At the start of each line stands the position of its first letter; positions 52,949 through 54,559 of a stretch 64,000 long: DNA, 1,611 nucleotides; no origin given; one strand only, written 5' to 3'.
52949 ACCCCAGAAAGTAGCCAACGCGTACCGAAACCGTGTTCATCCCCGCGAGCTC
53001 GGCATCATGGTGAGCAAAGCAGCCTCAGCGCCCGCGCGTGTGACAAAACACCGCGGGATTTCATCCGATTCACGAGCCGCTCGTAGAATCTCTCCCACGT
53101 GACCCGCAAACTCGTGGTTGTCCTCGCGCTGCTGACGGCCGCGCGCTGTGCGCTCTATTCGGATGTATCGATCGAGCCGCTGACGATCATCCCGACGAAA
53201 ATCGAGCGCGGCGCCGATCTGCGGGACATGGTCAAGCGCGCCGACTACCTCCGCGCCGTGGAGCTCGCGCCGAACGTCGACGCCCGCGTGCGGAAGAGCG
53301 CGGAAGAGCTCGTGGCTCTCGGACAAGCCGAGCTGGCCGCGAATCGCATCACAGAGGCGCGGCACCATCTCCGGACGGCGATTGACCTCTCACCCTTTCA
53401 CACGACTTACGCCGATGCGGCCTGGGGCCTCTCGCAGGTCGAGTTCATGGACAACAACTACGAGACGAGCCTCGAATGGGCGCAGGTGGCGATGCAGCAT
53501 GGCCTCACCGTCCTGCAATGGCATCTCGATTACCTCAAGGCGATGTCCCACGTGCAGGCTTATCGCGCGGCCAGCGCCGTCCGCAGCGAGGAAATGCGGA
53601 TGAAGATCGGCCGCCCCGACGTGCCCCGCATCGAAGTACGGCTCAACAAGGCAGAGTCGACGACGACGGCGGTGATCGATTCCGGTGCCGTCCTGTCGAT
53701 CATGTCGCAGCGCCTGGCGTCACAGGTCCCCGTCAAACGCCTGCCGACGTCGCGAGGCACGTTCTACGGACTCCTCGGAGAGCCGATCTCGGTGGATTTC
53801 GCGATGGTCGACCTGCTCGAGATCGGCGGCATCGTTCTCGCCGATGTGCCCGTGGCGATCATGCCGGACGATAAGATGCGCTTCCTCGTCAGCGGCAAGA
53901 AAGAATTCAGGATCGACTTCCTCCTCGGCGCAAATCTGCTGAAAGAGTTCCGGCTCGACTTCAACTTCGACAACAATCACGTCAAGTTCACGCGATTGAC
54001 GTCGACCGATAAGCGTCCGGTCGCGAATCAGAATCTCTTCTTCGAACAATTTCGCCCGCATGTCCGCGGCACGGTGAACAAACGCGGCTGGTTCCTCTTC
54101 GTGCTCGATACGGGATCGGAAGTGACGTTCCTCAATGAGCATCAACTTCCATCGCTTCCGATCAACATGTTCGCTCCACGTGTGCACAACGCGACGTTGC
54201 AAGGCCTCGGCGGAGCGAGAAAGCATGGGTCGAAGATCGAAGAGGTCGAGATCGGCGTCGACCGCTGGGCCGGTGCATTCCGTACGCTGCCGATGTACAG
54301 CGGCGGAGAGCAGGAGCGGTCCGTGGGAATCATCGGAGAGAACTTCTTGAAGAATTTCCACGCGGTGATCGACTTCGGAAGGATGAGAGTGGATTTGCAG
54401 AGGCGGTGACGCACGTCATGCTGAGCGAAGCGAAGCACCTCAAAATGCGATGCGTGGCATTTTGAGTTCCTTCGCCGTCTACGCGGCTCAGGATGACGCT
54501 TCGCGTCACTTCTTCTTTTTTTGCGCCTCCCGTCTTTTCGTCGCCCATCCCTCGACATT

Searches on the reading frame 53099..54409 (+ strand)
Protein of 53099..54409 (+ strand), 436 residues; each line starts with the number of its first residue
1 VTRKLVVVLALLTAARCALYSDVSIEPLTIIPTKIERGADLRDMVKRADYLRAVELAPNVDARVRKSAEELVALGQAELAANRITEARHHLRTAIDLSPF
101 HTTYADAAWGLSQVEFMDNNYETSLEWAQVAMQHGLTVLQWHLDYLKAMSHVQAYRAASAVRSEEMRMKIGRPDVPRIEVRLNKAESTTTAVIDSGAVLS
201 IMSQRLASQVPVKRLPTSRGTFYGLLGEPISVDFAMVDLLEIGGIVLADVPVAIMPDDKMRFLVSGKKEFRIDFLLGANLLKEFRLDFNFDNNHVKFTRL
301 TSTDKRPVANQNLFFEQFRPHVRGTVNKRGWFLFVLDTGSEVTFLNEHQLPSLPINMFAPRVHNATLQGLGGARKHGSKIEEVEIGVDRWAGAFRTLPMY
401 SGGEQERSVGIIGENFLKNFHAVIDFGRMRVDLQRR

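Call 75: search_protein_families(library=pfam, proteins=[window:53099-54409:+], max_evalue=0.001)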
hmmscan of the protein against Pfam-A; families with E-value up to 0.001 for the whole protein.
window:53099-54409:+ (436 aa): 6 families
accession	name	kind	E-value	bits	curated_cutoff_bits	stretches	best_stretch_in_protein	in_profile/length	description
PF13975.11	gag-asp_proteas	-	1.7e-14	54.6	28.2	1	179-282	2-91/92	gag-polyprotein putative aspartyl protease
PF13650.11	Asp_protease_2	-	3e-13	50.7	24.3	1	179-279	2-89/90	Aspartyl protease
PF00077.25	RVP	-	5.3e-08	33.5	20.7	1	319-422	4-98/101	Retroviral aspartyl protease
PF13432.12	TPR_16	-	3.7e-05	24.5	32.7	1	73-131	2-57/65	Tetratricopeptide repeat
PF09668.16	Asp_protease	-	3.9e-05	24.2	26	0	178-264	12-96/109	Aspartyl protease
PF07719.23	TPR_2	-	7e-05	23.1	27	0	68-99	1-32/34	Tetratricopeptide repeat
